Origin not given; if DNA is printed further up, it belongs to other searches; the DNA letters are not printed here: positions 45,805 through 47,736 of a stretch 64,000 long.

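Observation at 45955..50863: Zinc-finger-less ClpX paralog fused into a truncated flagellar export-gate operon (fliR-flhB-flhF without fliPQ, flhA or flhG)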

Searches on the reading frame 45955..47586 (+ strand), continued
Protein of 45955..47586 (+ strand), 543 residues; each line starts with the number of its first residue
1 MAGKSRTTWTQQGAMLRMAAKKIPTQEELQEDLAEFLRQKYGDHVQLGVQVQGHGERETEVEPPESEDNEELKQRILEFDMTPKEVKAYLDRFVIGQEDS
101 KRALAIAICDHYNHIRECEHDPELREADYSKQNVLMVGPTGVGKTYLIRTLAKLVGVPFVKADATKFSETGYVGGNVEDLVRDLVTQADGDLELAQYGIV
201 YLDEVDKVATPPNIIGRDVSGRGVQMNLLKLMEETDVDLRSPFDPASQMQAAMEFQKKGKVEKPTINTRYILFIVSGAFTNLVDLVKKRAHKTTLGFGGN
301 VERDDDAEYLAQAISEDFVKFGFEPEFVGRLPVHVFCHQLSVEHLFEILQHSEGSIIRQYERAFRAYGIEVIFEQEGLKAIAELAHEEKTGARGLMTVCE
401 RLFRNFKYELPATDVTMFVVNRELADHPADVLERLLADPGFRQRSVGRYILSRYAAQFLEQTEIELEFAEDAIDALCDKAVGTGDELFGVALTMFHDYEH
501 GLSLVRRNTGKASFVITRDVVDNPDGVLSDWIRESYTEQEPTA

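Call 20: search_solved_structures(query=window:45955-47586:+, max_evalue=1e-10, show_alignments=3)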
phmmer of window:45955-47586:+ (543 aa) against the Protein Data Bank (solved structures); distinct sequences matched with E-value up to 1e-10: 25.
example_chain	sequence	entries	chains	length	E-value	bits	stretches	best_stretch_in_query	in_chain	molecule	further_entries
8yd0_A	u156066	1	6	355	2.5e-73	251.1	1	83-425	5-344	ATP-dependent Clp protease ATP-binding subunit ClpX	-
6sfw_O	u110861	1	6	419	3.3e-72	247.4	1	82-425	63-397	ATP-dependent Clp protease ATP-binding subunit ClpX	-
9c87_A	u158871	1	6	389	4.6e-72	246.9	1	82-431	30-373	ATP-dependent Clp protease ATP-binding subunit ClpX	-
6wr2_A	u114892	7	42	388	4.7e-72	246.9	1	82-430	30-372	ATP-dependent Clp protease ATP-binding subunit ClpX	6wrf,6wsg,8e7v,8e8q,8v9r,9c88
4i34_A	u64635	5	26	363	6.4e-72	246.5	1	82-430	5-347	ATP-dependent Clp protease ATP-binding subunit ClpX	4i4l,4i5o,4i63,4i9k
8e91_A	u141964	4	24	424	6.6e-72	246.4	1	81-430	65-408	ATP-dependent Clp protease ATP-binding subunit ClpX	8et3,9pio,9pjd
9ndj_F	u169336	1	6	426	7.7e-72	246.2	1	82-428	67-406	ATP-dependent Clp protease ATP-binding subunit ClpX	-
6po1_A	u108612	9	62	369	1.2e-71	245.5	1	82-431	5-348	ATP-dependent Clp protease ATP-binding subunit ClpX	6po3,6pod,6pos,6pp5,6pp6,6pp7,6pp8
3hws_A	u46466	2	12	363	1.6e-71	245.1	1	82-430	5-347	ATP-dependent Clp protease ATP-binding subunit clpX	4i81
3hte_A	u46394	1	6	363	2.5e-71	244.5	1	82-428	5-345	ATP-dependent Clp protease ATP-binding subunit clpX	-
6vfs_E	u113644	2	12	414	3.5e-67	230.8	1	81-413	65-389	ATP-dependent Clp protease ATP-binding subunit ClpX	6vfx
1um8_A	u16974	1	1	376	6e-65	223.5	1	76-413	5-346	ATP-dependent Clp protease ATP-binding subunit clpX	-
9ykx_A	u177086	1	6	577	6.8e-59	203.5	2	128-299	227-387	ATP-dependent clpX-like chaperone, mitochondrial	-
9dvy_A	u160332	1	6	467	7.6e-59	203.3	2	128-299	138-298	ATP-dependent Clp protease ATP-binding subunit clpX-like, mitochondrial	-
9p9v_A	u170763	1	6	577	1.7e-58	202.2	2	128-299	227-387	ATP-dependent clpX-like chaperone, mitochondrial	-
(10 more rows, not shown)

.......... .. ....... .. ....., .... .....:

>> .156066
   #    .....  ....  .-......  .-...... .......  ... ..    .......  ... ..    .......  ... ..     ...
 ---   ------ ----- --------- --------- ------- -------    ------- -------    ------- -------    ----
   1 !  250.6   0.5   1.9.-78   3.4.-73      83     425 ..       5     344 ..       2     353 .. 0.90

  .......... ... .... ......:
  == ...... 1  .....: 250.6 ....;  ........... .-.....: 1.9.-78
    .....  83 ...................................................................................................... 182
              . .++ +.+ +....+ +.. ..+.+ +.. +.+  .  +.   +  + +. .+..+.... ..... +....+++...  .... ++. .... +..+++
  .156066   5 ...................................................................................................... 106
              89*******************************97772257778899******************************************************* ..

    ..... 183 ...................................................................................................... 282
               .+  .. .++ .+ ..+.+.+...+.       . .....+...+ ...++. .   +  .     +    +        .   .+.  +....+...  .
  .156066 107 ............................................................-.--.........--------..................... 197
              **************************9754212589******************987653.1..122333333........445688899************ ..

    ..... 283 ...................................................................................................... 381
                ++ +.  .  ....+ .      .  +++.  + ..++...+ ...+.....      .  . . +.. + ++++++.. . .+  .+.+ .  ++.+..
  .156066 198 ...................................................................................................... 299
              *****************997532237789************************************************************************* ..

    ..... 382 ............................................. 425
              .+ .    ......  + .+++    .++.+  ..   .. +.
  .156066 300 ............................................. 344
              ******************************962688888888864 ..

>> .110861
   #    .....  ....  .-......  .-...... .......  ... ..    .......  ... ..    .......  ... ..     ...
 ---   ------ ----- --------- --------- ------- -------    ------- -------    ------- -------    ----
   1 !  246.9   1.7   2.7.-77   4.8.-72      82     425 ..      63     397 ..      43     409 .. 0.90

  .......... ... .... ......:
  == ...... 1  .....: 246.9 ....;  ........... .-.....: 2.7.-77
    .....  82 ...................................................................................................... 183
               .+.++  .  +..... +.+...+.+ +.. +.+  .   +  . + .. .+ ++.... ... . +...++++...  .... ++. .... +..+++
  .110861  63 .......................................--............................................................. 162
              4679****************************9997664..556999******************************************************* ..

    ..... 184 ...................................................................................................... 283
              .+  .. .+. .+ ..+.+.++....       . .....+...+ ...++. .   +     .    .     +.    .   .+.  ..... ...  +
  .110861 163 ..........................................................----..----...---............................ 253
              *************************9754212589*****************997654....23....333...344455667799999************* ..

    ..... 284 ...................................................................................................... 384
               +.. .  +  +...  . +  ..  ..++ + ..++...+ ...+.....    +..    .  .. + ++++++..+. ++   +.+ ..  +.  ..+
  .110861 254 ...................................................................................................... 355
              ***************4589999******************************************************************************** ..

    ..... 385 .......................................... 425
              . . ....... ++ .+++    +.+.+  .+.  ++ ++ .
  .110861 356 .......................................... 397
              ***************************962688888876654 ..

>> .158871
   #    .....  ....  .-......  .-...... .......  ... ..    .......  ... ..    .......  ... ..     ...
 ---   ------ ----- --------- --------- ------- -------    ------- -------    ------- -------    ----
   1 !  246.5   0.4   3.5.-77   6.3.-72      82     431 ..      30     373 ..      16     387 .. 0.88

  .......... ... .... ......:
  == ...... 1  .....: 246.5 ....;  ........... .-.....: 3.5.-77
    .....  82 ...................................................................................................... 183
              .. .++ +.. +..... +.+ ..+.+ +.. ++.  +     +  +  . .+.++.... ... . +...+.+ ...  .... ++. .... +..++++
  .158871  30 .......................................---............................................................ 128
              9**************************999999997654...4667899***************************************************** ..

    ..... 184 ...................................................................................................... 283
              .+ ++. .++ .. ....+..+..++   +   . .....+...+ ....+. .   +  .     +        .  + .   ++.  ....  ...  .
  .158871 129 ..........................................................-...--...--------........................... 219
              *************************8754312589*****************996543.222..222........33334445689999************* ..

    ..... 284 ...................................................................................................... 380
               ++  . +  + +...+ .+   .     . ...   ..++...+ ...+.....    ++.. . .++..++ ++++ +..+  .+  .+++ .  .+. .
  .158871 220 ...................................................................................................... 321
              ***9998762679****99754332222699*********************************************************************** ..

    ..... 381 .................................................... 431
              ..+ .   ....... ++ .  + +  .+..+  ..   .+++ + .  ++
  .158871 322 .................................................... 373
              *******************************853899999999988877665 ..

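Call 32: find_encoding_contigs(protein=P0012, flank=10000, max_places=1)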
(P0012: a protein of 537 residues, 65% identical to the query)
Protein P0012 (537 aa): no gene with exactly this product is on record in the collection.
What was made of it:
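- Tried and rejected: This 65 % relative sits on a 424-kb contig, but the look-up failed (call 32).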

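Call 33: find_encoding_contigs(protein=P0006, flank=10000, max_places=1)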
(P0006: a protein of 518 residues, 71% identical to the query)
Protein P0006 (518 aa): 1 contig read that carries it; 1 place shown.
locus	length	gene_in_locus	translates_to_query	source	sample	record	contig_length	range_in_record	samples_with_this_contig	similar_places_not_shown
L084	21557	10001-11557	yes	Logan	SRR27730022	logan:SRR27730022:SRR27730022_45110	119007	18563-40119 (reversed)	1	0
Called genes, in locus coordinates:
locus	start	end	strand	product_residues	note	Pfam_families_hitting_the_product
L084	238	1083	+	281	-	PF00092:VWA, PF13519:VWA_2, PF25106:VWA_4 (weak)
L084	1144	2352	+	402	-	PF04015:DUF362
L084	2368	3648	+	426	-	PF01523:PmbA_TldD_1st, PF19289:PmbA_TldD_3rd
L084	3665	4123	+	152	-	PF03653:UPF0093 (weak)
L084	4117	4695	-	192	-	PF13374:TPR_10 (faint), PF13424:TPR_12 (faint), PF13428:TPR_14 (faint), PF13432:TPR_16, PF13414:TPR_11 (weak), PF12895:ANAPC3, PF00515:TPR_1 (weak), PF07719:TPR_2 (weak), +7 more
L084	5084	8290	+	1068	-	PF00133:tRNA-synt_1, PF09334:tRNA-synt_1g (weak), PF13603:tRNA-synt_1_2 (faint), PF08264:Anticodon_1, PF19302:DUF5915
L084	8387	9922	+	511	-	PF00682:HMGL-like, PF22617:HCS_D2, PF08502:LeuA_dimer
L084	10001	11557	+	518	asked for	PF00493:MCM (weak), PF01078:Mg_chelatase (faint), PF00004:AAA, PF07724:AAA_2, PF10431:ClpB_D2-small (faint)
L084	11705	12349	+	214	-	PF01311:Bac_export_1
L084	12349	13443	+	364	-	PF01312:Bac_export_2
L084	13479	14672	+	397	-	PF00448:SRP54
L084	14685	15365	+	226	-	PF12146:Hydrolase_4 (faint), PF20408:Abhydrolase_11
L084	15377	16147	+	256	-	PF00106:adh_short, PF08659:KR, PF13561:adh_short_C2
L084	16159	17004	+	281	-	-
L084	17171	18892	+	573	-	PF03130:HEAT_PBS (faint), PF13513:HEAT_EZ (faint), PF00514:Arm (faint), PF02985:HEAT (faint), PF13646:HEAT_2, PF01347:TPR_Vitellogenin (faint), PF13646:HEAT_2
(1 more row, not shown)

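Call 34: find_encoding_contigs(protein=P0013, flank=8000, max_places=1)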
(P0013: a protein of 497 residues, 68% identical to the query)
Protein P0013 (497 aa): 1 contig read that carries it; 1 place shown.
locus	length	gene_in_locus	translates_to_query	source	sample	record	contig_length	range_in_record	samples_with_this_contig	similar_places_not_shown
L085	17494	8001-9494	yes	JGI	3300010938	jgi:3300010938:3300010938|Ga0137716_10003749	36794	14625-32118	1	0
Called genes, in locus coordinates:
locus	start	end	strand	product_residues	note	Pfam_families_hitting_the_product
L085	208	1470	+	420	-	PF07690:MFS_1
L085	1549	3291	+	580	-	PF22244:GCE_fung (weak), PF05448:AXE1 (weak)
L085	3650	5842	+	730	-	PF13646:HEAT_2, PF07583:PSCyt2, PF07587:PSD1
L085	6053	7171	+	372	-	PF07394:DUF1501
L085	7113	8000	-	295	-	PF00730:HhH-GPD, PF00633:HHH (weak), PF10576:EndIII_4Fe-2S (weak)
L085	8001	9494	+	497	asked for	PF00004:AAA, PF07724:AAA_2, PF07728:AAA_5 (faint), PF10431:ClpB_D2-small (faint)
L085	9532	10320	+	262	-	-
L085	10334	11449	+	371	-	PF01312:Bac_export_2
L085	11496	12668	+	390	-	PF00448:SRP54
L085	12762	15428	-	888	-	PF00133:tRNA-synt_1, PF09334:tRNA-synt_1g (faint), PF13603:tRNA-synt_1_2 (weak), PF08264:Anticodon_1, PF10458:Val_tRNA-synt_C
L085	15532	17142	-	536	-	PF00389:2-Hacid_dh, PF02826:2-Hacid_dh_C, PF19304:PGDH_inter, PF01842:ACT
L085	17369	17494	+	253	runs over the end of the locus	PF02633:Creatininase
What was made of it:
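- In L085 the block is bracketed by genes on the opposite strand (call 34).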

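Call 35: find_encoding_contigs(protein=P0009, flank=8000, max_places=1)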
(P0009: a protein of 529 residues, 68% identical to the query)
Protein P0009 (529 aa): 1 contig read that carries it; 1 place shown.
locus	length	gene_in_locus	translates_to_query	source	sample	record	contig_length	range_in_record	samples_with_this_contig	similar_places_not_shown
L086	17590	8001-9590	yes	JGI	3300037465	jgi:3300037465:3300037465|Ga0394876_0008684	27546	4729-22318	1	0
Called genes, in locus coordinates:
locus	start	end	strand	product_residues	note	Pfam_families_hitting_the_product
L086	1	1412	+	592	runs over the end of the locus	PF07584:BatA, PF13519:VWA_2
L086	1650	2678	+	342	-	PF08240:ADH_N (faint), PF00107:ADH_zinc_N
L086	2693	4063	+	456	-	PF00072:Response_reg, PF00158:Sigma54_activat, PF14532:Sigma54_activ_2, PF07728:AAA_5, PF25601:AAA_lid_14, PF02954:HTH_8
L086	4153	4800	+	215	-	PF08534:Redoxin (weak), PF00255:GSHPx, PF00578:AhpC-TSA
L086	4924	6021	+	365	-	PF00266:Aminotran_5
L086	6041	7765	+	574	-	PF13176:TPR_7 (faint), PF13428:TPR_14 (faint), PF13424:TPR_12 (weak), PF13414:TPR_11, PF14559:TPR_19, PF07719:TPR_2 (weak), PF00578:AhpC-TSA, PF08534:Redoxin (weak), +6 more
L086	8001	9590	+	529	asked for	PF00493:MCM (faint), PF07724:AAA_2, PF13191:AAA_16 (faint), PF00004:AAA, PF10431:ClpB_D2-small (faint)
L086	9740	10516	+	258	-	PF01311:Bac_export_1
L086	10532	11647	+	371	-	PF01312:Bac_export_2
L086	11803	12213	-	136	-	-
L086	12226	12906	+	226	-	PF00448:SRP54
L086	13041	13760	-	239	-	PF00535:Glycos_transf_2, PF13641:Glyco_tranf_2_3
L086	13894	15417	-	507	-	PF00479:G6PD_N, PF02781:G6PD_C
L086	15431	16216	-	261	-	PF00733:Asn_synthase (weak), PF06508:QueC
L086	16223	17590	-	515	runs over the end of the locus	PF00682:HMGL-like, PF22617:HCS_D2, PF08502:LeuA_dimer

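Call 36: find_encoding_contigs(protein=P0011, flank=8000, max_places=1)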
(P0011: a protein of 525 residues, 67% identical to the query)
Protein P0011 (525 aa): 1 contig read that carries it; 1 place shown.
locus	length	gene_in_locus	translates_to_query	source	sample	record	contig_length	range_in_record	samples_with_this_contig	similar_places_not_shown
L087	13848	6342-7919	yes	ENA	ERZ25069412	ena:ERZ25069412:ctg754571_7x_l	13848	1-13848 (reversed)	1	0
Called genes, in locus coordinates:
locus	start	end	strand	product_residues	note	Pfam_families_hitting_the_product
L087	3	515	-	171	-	?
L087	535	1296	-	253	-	PF13385:Laminin_G_3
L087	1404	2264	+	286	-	-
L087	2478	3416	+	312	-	PF03602:Cons_hypoth95 (faint), PF01555:N6_N4_Mtase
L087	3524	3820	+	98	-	PF13937:DUF4212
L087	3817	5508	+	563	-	PF00474:SSF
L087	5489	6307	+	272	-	PF01435:Peptidase_M48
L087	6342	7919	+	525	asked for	PF00493:MCM (weak), PF01078:Mg_chelatase (faint), PF00004:AAA, PF07724:AAA_2, PF07728:AAA_5 (faint)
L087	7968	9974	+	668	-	PF12715:Abhydrolase_7 (weak), PF05448:AXE1 (weak), PF01738:DLH (faint)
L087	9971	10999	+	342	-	PF19040:SGNH (faint), PF16822:ALGX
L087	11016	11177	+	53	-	-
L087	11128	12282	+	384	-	PF13784:Fic_N, PF02661:Fic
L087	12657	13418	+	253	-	PF13580:SIS_2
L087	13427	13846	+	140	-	?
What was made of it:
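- L087 lost the linkage but kept the gene (call 36).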
